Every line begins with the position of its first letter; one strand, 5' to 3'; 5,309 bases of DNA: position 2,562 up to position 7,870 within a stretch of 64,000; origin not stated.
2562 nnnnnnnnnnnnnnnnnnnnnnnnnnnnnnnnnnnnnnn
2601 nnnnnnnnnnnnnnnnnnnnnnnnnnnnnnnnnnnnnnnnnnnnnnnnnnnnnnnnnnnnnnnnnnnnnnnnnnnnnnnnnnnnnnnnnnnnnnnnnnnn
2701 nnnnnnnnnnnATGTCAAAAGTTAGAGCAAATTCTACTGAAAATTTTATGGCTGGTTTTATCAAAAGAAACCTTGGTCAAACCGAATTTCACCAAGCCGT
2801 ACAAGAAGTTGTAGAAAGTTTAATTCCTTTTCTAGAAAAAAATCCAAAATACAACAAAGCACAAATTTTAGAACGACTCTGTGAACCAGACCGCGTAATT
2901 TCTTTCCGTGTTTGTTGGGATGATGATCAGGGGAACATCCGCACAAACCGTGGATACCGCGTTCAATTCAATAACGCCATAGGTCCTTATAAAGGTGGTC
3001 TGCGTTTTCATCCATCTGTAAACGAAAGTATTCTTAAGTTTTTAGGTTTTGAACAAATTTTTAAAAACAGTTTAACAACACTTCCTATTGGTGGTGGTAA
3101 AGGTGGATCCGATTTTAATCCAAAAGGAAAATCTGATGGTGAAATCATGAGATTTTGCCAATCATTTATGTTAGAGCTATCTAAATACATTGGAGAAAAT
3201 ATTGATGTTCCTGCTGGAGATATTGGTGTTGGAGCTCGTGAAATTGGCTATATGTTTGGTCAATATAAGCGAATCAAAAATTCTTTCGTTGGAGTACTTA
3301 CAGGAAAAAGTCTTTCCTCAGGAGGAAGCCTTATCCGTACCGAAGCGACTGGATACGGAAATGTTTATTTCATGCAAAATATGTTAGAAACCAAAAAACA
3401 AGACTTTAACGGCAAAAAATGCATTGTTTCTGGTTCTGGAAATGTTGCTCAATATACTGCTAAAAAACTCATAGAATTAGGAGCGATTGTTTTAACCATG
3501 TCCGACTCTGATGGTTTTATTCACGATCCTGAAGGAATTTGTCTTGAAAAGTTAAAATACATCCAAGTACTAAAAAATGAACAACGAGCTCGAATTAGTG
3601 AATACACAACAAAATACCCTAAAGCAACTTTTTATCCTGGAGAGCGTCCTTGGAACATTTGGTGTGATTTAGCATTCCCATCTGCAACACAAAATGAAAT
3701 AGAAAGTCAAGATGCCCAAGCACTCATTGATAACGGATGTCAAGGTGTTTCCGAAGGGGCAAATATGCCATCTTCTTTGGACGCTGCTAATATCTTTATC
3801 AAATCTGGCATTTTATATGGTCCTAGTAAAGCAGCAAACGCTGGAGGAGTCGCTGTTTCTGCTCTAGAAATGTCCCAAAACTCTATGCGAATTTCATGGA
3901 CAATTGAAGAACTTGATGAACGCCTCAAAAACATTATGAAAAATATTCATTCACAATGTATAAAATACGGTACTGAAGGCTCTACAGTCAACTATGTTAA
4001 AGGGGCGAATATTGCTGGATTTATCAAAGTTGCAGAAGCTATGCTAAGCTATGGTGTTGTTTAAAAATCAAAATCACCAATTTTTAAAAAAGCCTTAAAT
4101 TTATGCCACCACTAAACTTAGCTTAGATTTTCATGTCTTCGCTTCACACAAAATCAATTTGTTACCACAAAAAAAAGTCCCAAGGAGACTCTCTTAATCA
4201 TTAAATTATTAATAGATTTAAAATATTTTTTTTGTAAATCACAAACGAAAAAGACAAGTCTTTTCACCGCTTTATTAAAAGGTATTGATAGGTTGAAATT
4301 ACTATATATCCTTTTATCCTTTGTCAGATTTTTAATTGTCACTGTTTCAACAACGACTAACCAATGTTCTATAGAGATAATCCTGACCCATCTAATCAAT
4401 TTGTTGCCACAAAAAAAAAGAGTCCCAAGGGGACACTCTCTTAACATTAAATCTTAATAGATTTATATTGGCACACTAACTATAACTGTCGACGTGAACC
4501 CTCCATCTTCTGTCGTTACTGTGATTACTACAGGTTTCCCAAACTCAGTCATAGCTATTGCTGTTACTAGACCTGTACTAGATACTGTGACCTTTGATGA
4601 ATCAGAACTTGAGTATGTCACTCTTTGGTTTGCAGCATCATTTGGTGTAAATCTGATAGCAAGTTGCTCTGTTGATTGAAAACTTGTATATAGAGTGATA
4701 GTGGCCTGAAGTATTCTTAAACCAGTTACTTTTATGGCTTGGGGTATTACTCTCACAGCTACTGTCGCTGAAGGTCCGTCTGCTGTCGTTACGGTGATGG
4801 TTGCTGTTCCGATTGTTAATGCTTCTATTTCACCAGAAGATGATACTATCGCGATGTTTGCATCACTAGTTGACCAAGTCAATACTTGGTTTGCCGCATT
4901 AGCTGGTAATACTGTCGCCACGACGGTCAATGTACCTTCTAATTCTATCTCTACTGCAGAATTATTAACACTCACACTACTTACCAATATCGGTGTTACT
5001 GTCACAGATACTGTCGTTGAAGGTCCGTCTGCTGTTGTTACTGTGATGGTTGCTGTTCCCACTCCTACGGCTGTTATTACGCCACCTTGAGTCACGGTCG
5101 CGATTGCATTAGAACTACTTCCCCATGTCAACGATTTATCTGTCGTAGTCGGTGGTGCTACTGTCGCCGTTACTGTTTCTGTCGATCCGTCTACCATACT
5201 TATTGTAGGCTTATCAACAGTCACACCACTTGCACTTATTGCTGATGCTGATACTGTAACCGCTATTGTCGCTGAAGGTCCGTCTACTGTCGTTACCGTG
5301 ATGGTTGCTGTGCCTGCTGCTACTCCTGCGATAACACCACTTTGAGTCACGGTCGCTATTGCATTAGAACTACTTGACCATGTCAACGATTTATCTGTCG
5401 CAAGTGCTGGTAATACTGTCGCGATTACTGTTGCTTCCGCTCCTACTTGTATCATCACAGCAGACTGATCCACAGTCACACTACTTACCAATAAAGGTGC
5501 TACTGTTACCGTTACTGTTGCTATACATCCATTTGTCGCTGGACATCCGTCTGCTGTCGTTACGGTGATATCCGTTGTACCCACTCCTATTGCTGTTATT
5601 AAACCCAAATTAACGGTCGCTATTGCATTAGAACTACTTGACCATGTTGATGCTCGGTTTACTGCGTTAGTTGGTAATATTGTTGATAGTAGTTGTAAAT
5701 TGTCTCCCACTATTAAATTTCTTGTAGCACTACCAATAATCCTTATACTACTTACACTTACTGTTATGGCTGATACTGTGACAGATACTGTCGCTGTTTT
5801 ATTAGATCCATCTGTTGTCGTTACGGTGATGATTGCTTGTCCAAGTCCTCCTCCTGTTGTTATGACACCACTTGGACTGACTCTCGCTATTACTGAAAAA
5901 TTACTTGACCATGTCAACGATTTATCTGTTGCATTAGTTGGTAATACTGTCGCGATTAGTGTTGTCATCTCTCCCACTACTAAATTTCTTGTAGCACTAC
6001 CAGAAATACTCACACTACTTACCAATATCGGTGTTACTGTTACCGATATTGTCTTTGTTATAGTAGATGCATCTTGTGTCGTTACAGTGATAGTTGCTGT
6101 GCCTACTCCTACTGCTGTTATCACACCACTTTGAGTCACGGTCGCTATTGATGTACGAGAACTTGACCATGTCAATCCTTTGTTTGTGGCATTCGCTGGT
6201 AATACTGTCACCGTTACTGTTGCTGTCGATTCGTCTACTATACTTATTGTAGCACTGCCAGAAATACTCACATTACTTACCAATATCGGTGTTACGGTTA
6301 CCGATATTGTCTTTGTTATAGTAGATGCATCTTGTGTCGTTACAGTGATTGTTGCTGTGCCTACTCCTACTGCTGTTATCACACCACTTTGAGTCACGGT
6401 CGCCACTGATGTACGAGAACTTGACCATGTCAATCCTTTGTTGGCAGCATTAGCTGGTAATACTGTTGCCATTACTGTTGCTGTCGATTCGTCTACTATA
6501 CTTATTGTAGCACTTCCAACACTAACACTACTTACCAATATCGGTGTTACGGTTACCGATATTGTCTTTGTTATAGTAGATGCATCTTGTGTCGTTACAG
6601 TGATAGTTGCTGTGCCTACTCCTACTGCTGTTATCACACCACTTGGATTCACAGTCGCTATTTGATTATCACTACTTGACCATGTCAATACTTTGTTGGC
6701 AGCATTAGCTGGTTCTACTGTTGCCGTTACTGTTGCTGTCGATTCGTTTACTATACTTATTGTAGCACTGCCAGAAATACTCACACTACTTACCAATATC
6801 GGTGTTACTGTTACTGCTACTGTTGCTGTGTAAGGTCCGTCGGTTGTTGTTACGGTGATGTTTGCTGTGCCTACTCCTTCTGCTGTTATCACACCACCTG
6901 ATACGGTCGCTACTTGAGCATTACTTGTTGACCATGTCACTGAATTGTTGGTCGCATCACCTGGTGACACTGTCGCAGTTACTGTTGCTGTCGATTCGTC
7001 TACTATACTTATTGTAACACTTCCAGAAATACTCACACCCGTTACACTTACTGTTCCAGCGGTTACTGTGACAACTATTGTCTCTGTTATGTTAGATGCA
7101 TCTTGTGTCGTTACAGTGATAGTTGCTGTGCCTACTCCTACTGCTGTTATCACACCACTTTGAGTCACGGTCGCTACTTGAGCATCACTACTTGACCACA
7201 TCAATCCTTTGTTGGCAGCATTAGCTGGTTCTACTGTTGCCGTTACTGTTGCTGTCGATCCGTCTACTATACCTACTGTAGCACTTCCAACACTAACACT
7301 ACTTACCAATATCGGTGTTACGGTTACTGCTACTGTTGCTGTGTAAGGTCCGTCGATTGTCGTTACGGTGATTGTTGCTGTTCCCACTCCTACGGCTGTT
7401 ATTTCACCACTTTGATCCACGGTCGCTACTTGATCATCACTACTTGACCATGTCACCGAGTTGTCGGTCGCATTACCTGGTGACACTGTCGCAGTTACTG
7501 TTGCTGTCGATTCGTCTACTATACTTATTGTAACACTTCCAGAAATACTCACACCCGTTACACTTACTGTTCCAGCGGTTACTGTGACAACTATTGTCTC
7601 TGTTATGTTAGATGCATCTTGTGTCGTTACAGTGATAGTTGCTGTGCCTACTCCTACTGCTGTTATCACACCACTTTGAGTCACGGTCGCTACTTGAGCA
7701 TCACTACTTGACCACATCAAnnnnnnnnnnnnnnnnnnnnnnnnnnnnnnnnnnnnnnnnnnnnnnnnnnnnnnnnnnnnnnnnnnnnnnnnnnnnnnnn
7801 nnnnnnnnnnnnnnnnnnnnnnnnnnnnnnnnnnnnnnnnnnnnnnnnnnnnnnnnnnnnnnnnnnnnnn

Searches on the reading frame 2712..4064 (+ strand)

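Call 46: search_protein_families(library=pfam, proteins=[window:2712-4064:+], max_evalue=0.0001)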
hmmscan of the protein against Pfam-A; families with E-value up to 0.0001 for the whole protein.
window:2712-4064:+ (450 aa): 2 families
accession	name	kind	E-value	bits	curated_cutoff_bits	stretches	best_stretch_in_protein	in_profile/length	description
PF00208.27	ELFV_dehydrog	-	2.2e-87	293.2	23.4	1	204-448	1-241/241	Glutamate/Leucine/Phenylalanine/Valine dehydrogenase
PF02812.23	ELFV_dehydrog_N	-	1.9e-52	176.8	25.3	1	59-186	1-128/129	Glu/Leu/Phe/Val dehydrogenase, dimerisation domain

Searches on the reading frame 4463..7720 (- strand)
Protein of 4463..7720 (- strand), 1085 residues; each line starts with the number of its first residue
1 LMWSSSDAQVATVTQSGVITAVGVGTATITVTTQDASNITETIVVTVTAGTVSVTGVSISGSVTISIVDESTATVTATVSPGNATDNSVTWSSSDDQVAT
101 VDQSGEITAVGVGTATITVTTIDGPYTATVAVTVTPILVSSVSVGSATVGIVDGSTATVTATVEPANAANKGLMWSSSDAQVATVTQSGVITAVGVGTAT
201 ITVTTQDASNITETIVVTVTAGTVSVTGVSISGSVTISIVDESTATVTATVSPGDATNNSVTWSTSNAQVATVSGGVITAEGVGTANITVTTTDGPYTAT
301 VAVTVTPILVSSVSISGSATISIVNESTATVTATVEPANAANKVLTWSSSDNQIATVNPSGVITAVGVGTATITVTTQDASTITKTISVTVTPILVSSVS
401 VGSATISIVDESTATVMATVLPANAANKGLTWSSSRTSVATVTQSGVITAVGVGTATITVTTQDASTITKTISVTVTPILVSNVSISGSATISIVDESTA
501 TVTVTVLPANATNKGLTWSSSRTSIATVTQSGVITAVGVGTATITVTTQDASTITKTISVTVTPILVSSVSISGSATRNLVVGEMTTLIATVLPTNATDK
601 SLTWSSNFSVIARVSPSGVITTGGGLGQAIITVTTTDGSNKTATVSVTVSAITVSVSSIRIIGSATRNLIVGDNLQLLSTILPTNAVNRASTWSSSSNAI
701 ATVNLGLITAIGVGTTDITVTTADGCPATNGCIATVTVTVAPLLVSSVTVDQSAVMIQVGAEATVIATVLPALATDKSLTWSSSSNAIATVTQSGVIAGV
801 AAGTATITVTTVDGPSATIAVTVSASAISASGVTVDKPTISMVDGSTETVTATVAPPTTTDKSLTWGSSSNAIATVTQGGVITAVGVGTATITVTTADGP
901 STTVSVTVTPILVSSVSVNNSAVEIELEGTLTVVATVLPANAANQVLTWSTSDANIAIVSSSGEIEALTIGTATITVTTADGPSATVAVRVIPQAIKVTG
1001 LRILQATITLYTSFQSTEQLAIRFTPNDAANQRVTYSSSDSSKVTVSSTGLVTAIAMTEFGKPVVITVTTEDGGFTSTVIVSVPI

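Call 47: search_protein_families(library=pfam, proteins=[window:4463-7720:-], max_evalue=0.0001)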
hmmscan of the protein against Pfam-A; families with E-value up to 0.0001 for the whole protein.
window:4463-7720:- (1085 aa): 4 families
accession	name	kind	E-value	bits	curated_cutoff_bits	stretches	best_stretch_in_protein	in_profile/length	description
PF02368.24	Big_2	-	2.5e-111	364.2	22.8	12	745-819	2-77/79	Bacterial Ig-like domain (group 2)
PF21461.3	HL_N-beta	-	5.3e-15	55.4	27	0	262-305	15-57/57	Hyaluronate lyase, N-terminal beta-sheet domain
PF22359.2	Big-like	-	4.6e-11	43.2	27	0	89-135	3-47/48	Bacterial Ig-like domain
PF21764.3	Invasin_D4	-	8.2e-10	39.5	27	0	160-207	27-76/88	Invasin, domain 4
